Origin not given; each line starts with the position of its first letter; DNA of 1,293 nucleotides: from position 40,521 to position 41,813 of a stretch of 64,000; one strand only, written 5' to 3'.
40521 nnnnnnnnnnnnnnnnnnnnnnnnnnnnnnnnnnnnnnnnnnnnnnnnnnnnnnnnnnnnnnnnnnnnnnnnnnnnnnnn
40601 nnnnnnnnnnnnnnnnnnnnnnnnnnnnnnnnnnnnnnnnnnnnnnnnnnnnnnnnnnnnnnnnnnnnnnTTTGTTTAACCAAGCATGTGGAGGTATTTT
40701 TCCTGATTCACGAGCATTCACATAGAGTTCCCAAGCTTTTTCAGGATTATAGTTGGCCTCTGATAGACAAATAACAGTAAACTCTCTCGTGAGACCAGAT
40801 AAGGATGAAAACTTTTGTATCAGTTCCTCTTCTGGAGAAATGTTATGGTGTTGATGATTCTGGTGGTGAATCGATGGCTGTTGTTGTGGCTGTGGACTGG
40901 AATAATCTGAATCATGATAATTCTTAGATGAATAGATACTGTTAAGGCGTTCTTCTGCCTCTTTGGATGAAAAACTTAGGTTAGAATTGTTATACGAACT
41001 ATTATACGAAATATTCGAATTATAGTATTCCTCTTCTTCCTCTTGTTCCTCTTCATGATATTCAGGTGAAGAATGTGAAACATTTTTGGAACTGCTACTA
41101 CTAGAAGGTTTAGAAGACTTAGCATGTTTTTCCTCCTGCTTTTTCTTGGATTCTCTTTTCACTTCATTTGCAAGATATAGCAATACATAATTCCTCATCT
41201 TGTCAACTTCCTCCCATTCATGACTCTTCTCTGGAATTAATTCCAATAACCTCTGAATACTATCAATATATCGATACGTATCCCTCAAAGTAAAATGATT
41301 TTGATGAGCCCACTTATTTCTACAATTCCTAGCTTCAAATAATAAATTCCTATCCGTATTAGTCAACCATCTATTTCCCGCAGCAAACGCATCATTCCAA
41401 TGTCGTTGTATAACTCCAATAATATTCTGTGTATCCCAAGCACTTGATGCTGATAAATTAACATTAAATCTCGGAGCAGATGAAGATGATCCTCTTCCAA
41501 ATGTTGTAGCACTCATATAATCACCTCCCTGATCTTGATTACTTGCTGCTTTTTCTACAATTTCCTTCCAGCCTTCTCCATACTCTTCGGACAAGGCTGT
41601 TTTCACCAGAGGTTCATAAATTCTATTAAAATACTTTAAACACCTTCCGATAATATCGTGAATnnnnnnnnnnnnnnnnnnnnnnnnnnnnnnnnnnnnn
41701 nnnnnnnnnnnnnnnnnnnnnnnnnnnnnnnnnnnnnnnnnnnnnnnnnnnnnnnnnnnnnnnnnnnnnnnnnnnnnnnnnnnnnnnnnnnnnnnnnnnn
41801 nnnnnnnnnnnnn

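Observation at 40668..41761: Standalone KEN/HEPN-like (RNxxxH) domain fused to a TAP-C nucleoporin-binding tail, encoded 73 nt downstream of the kinase-DUF4116 gene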

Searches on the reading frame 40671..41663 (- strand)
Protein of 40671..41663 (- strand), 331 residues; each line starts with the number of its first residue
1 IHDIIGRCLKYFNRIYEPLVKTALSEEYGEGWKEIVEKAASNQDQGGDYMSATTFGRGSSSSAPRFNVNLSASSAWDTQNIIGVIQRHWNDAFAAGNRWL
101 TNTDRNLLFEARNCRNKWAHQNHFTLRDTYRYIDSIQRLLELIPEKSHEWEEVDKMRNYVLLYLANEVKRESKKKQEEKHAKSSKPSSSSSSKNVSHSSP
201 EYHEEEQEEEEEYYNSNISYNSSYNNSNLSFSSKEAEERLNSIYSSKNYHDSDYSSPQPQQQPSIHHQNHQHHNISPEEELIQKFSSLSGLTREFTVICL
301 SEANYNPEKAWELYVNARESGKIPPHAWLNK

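Call 20: search_solved_structures(query=A2, max_evalue=10, show_alignments=3)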
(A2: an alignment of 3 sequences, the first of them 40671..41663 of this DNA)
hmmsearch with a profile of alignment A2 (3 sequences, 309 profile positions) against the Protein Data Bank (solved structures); distinct sequences matched with E-value up to 10: 17.
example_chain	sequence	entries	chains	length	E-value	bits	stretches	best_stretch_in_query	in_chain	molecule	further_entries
4wsl_A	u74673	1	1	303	1.4e-08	37.9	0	274-292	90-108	Pentatricopeptide repeat protein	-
5orq_A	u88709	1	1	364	6.6e-06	29.1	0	274-291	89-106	cPPR-Telo1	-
1oai_A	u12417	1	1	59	7.4e-06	29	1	241-295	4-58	NUCLEAR RNA EXPORT FACTOR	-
5orm_A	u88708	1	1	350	8.6e-06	28.8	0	274-291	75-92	cPPR-Telo1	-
1go5_A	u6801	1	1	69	9.4e-06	28.6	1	241-295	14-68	TIP ASSOCIATING PROTEIN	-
4wp2_A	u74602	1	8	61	1.5e-05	28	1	241-298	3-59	Putative mRNA export protein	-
4pjr_A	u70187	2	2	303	4.8e-05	26.3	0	274-291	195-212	Pentatricopeptide repeat protein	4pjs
4pjq_A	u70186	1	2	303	7.9e-05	25.6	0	274-291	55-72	Pentatricopeptide repeat protein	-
4wn4_A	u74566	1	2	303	0.00011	25.2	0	274-291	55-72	Pentatricopeptide repeat protein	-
1jkg_B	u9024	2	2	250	0.00011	25.1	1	240-295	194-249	TAP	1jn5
6e5u_A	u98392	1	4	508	0.0003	23.7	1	240-295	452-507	Nuclear RNA export factor 1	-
6opf_A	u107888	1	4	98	0.00061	22.7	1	244-306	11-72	Nuclear RNA export factor 2, Panoramix fusion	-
6iew_A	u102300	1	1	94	0.0077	19.1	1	244-295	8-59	Fusion protein of Nuclear RNA export factor 2 and Protein panoramix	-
6exz_A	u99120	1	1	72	0.31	13.8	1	236-295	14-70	mRNA export factor MEX67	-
2jp7_A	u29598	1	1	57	0.46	13.2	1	244-295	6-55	mRNA export factor MEX67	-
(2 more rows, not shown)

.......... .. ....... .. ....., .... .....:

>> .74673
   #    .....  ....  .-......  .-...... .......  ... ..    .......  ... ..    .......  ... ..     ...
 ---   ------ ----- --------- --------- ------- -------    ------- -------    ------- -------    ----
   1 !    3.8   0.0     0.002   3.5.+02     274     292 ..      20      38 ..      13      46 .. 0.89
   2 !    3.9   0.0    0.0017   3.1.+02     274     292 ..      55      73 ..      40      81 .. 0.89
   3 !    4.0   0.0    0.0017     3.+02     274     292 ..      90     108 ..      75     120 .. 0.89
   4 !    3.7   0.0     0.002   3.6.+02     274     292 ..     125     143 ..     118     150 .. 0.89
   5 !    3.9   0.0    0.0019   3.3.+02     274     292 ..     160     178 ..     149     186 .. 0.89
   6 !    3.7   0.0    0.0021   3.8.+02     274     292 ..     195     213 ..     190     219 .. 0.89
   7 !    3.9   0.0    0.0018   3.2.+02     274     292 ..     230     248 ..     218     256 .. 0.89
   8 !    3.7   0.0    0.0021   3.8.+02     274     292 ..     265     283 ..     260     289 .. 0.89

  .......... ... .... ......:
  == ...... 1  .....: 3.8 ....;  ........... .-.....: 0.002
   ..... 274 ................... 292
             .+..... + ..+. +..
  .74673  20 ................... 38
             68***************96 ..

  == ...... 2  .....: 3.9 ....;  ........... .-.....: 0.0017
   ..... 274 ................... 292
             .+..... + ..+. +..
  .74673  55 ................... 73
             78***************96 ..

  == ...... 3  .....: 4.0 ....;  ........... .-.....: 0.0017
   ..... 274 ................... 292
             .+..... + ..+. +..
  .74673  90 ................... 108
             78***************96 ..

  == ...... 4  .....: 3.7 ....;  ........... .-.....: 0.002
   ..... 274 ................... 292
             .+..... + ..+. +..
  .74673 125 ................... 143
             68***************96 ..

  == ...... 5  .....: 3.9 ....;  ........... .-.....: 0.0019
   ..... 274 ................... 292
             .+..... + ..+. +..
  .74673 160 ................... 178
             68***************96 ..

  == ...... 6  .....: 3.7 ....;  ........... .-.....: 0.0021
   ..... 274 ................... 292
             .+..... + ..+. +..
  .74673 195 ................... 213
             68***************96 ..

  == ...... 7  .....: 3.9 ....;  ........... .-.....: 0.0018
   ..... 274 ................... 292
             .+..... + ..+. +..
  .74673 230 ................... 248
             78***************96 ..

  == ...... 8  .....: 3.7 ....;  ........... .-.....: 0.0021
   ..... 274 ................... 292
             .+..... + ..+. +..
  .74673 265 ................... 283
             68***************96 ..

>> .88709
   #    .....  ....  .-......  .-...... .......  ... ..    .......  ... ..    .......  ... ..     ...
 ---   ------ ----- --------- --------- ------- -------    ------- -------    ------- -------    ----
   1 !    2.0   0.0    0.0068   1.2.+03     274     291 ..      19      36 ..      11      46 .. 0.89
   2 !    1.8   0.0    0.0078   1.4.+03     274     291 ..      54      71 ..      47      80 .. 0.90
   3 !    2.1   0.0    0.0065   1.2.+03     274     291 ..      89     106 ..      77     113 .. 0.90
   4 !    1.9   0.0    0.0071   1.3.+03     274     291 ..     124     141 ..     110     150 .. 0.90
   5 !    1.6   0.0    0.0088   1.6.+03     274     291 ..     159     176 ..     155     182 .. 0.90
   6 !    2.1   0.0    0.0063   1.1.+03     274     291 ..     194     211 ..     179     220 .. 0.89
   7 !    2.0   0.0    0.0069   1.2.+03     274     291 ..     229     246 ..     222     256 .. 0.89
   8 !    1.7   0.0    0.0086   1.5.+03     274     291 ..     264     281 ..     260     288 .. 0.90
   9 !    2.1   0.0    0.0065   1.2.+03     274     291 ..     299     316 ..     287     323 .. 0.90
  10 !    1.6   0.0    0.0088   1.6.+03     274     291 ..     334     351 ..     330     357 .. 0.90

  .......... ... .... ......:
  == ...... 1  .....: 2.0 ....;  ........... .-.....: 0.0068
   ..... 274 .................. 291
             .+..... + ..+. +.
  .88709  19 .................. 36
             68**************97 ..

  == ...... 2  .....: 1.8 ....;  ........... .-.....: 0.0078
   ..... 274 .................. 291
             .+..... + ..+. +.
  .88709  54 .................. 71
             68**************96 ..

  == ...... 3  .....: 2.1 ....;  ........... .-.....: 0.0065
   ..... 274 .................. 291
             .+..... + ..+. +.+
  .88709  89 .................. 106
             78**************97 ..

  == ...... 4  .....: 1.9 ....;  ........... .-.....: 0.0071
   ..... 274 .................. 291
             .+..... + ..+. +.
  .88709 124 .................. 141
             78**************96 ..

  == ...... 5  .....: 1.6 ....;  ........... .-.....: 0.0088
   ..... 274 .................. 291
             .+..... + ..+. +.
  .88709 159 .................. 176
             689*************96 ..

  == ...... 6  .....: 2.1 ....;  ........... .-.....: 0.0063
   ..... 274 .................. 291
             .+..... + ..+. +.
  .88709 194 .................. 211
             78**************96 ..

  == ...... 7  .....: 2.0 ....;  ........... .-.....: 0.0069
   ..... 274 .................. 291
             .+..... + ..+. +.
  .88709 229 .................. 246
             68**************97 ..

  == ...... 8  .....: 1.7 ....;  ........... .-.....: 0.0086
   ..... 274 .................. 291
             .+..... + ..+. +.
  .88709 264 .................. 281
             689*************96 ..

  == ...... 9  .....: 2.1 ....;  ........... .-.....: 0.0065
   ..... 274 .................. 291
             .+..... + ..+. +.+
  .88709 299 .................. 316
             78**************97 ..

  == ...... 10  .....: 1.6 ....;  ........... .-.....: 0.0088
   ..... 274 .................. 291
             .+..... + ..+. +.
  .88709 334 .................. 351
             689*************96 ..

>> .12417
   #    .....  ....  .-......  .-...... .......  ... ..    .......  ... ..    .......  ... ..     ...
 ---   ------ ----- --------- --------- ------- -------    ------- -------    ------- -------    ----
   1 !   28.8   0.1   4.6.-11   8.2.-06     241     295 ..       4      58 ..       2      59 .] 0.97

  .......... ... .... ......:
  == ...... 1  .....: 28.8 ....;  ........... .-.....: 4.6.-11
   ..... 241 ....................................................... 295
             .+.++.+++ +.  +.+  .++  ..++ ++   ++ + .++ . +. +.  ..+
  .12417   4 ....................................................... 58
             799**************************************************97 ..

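Call 23: predict_structure(alignment_id=A2)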
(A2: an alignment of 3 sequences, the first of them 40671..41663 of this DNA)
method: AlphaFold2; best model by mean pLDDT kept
length: 331 residues; sequences in the alignment: 3
mean_pLDDT: 55.4   pTM: 0.38
mean pLDDT of the five models: 55.4, 52.8, 51.6, 50.9, 46.9
residues with pLDDT >= 90: 0; 70-90: 121; 50-70: 59; < 50: 151
segments of 3 or more residues with pLDDT < 50: 43-97, 188-274, 324-331
pLDDT, mean of each block of 10 residues (from residue 1): 79 73 67 65 38 25 25 34 45 48 71 74 76 83 70 83 82 84 56 37 33 32 28 38 31 30 28 59 67 72 78 74 45 34
secondary structure, 60 per line:
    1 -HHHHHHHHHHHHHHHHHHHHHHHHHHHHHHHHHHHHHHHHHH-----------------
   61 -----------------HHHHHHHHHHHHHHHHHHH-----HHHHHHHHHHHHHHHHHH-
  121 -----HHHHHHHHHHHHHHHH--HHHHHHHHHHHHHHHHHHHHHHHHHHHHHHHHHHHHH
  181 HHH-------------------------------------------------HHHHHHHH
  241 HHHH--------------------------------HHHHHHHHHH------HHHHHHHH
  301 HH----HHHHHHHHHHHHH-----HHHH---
elements in order: H2-43 H78-96 H102-119 H126-141 H144-183 H233-244 H277-286 H293-302 H307-319 H325-328

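Call 25: search_protein_families(library=padloc, proteins=[window:40671-41663:-], max_evalue=1)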
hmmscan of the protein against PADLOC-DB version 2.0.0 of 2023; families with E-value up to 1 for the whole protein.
window:40671-41663:- (331 aa): 0 families

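Call 26: search_protein_representatives(alignment_id=A2)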
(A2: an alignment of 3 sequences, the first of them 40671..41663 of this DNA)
Query: 3 sequences, 309 profile positions. Proteins with E-value up to 0.001 (for the whole library): 688; up to 1e-10: 52; up to 1e-30: 4. The best 150 are listed.
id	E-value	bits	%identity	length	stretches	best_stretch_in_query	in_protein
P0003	2.1e-171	585.9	-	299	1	4-309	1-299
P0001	2.5e-140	483.8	-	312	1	20-297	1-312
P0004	6.6e-78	278.8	-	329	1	1-297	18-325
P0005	2.3e-40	155.5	-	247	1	2-223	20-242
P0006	9.1e-21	91.1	-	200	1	68-237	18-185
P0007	4.6e-20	88.8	-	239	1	4-201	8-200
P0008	2.0e-19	86.8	-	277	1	1-189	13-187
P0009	1.2e-17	80.9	-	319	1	58-173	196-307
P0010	2.2e-16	76.8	-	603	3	227-297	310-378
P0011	2.1e-15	73.5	-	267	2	213-302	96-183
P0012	5.1e-15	72.3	-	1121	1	2-167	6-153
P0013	6.9e-15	71.8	-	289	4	231-298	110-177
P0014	7.8e-15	71.6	-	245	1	64-170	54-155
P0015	1.3e-14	70.9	-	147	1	63-166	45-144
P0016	5.1e-14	69.0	-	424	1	5-135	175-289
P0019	2.6e-13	66.7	-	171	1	54-169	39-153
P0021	6.2e-13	65.4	-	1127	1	66-177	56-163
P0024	1.2e-12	64.5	-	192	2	63-168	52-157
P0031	2.8e-12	63.2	-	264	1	3-144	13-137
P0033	3.4e-12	63.0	-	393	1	2-170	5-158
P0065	2.3e-10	57.0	-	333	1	2-274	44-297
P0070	3.2e-10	56.5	-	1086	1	65-169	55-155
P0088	1.3e-09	54.5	-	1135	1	47-178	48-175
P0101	3.5e-09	53.1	-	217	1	5-199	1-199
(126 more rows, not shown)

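Call 27: fold_search(model_id=the predicted structure, library=pdb)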
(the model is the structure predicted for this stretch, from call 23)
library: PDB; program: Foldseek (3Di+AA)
matches with E <= 10: 58; with E <= 0.001: 0
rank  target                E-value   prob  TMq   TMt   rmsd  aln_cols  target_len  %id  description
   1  1oai_A                1.0e-01  1.00  0.15  0.76   2.7        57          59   28  Complex between Tap UBA domain and FxFG nucleoporin peptide (released 2003-02-20)
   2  6exz                  2.8e-01  1.00  0.15  0.61   2.7        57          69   24  Crystal structure of Mex67 C-term (released 2018-11-21)
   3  1go5_MODEL_1_A        3.1e-01  0.99  0.15  0.62  10.5        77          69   26  Structure of the C-terminal FG-binding domain of human Tap (released 2002-02-05)
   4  4wp2_A                3.3e-01  1.00  0.15  0.69   2.0        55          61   27  Chaetomium Mex67 UBA domain (released 2015-07-15)
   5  4wp2_F                3.5e-01  1.00  0.15  0.75   2.1        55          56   27  Chaetomium Mex67 UBA domain (released 2015-07-15)
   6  6iew                  7.3e-01  0.99  0.15  0.51   2.0        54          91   20  The crystal structure of the dNxf2 UBA domain in complex with Panoramix (released 2019-08-21)
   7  6opf_F                8.1e-01  1.00  0.14  0.51   1.1        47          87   21  Crystal structure of dmNxf2 UBA domain fused with Panoramix helix (released 2019-07-03)
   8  6opf_D                1.5e+00  0.99  0.15  0.56   1.4        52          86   21  Crystal structure of dmNxf2 UBA domain fused with Panoramix helix (released 2019-07-03)
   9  2l4e_MODEL_1_A        1.5e+00  0.96  0.13  0.66   2.3        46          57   26  NMR structure of the UBA domain of S. cerevisiae Dcn1 (released 2011-10-05)
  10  6opf_B                2.4e+00  0.96  0.15  0.56   1.7        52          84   21  Crystal structure of dmNxf2 UBA domain fused with Panoramix helix (released 2019-07-03)
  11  6opf_A                2.8e+00  0.92  0.15  0.56   2.1        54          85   22  Crystal structure of dmNxf2 UBA domain fused with Panoramix helix (released 2019-07-03)
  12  4q7j_A                3.0e+00  0.72  0.11  0.13   2.1        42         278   31  Complex structure of viral RNA polymerase (released 2014-08-27)
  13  4pc1_D                3.1e+00  0.66  0.11  0.14   2.3        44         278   32  Elongation Factor Tu:Ts complex with a bound phosphate (released 2015-05-06)
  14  4pc6_C                3.1e+00  0.63  0.12  0.14   3.1        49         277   31  Elongation factor Tu:Ts complex with bound GDPNP (released 2015-05-06)
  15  3agp                  3.1e+00  0.57  0.12  0.04   3.6        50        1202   30  Structure of viral polymerase form I (released 2010-09-01)
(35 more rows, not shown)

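Call 28: search_protein_families(library=pfam, proteins=[P0004, P0005, P0006, P0007, P0008, P0009, P0010, P0011, P0013, P0065], max_evalue=0.01)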
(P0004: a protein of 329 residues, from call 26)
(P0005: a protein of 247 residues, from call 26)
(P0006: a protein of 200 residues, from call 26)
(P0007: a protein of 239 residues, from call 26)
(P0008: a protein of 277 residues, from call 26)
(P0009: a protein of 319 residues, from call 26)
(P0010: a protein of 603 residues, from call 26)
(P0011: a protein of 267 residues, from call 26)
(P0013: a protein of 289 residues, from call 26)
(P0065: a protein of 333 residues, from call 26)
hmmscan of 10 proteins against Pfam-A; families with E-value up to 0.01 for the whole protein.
P0004 (329 aa): 2 families
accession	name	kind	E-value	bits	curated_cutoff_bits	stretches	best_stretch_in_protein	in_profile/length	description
PF18731.6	HEPN_Swt1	-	1.2e-14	54.9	27.5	1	24-161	1-111/115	Swt1-like HEPN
PF03943.19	TAP_C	-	4.3e-12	45.9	21.3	1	276-322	1-49/49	TAP C-terminal domain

P0005 (247 aa): 1 family
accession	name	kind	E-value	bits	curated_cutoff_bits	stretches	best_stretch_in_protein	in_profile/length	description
PF18731.6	HEPN_Swt1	-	6.5e-17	62.3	27.5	1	25-150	1-112/115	Swt1-like HEPN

P0006 (200 aa): 1 family
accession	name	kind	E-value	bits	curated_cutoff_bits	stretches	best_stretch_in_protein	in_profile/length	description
PF18731.6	HEPN_Swt1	-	2e-17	64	27.5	1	14-84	46-114/115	Swt1-like HEPN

P0007 (239 aa): 1 family
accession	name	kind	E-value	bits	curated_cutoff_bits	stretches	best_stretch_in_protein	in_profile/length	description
PF18731.6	HEPN_Swt1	-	1.8e-27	96.4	27.5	1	11-128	1-112/115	Swt1-like HEPN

P0008 (277 aa): 1 family
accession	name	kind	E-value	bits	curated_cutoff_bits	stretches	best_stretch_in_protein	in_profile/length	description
PF18731.6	HEPN_Swt1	-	5.8e-19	68.9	27.5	1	20-137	2-114/115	Swt1-like HEPN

P0009 (319 aa): 1 family
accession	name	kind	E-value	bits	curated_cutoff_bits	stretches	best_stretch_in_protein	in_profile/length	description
PF18731.6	HEPN_Swt1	-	1.8e-39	135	27.5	1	159-271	1-114/115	Swt1-like HEPN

P0010 (603 aa): 6 families
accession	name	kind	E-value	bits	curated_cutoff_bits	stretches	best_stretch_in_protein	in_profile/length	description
PF03943.19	TAP_C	-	1.6e-58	194.5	21.3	4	496-541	2-49/49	TAP C-terminal domain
PF14555.12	UBA_4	-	6.2e-07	29.5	21.8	0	511-529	18-36/43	UBA-like domain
PF24864.1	DUF7730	-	4.7e-05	23.2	27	0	52-75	3-26/235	Domain of unknown function (DUF7730)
PF07807.16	RED_C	-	0.00097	20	27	0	337-376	24-63/112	RED-like protein C-terminal region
PF22566.2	UBA_8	-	0.0025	17.9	26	0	511-529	21-39/46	UBA-like domain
PF20150.5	2EXR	-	0.0037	18.8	24.8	1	56-109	3-69/94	2EXR family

P0011 (267 aa): 4 families
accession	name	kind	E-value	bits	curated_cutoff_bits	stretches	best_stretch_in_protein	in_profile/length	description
PF03943.19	TAP_C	-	1.2e-32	111.6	21.3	2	220-266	1-49/49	TAP C-terminal domain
PF14555.12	UBA_4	-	7.3e-06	26.1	21.8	1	234-256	16-38/43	UBA-like domain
PF21235.4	UBA_ARI1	-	2.3e-05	24.5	26.9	0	128-156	6-34/41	E3 ubiquitin-protein ligase ARIH1, UBA-like domain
PF22566.2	UBA_8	-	8.5e-05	22.6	26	1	216-259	1-44/46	UBA-like domain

P0013 (289 aa): 4 families
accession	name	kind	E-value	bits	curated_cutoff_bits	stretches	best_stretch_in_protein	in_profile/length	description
PF03943.19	TAP_C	-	1.4e-69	229.9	21.3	4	52-99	2-49/49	TAP C-terminal domain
PF22566.2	UBA_8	-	3.7e-10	39.8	26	1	231-271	3-43/46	UBA-like domain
PF14555.12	UBA_4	-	7.1e-07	29.4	21.8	0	67-85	18-36/43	UBA-like domain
PF00637.26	Clathrin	-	3.5e-05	24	29.6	0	35-77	68-113/143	Region in Clathrin and VPS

P0065 (333 aa): 1 family
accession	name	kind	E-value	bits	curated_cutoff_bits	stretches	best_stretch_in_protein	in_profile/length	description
PF18731.6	HEPN_Swt1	-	6.5e-23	81.6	27.5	1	49-163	1-115/115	Swt1-like HEPN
